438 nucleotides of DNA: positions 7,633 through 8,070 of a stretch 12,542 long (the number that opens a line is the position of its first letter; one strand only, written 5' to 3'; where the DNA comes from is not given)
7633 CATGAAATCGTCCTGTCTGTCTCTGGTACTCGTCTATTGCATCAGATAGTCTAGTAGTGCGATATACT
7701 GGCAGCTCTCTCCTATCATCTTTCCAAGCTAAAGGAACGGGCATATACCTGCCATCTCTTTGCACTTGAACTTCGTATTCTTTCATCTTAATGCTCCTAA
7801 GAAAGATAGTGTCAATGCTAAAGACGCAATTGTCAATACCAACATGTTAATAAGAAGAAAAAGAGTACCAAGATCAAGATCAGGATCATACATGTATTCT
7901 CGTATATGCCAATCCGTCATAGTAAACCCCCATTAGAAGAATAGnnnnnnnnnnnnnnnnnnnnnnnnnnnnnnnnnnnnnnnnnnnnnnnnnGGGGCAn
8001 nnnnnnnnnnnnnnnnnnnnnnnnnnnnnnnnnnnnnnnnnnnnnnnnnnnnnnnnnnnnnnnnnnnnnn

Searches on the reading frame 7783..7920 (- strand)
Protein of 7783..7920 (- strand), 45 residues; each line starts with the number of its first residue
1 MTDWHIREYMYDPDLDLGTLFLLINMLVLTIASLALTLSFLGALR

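Call 39: search_protein_families(library=pfam, proteins=[window:7783-7920:-], max_evalue=5)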
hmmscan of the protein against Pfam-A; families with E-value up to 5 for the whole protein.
window:7783-7920:- (45 aa): 1 family
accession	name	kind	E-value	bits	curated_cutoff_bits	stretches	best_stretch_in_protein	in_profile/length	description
PF14364.11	DUF4408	-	0.054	13.7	22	1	18-32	14-28/33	Domain of unknown function (DUF4408)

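Call 59: search_protein_families(library=phrogs, proteins=[window:7783-7920:-], max_evalue=0.01)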
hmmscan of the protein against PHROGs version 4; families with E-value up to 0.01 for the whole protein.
window:7783-7920:- (45 aa): 0 families
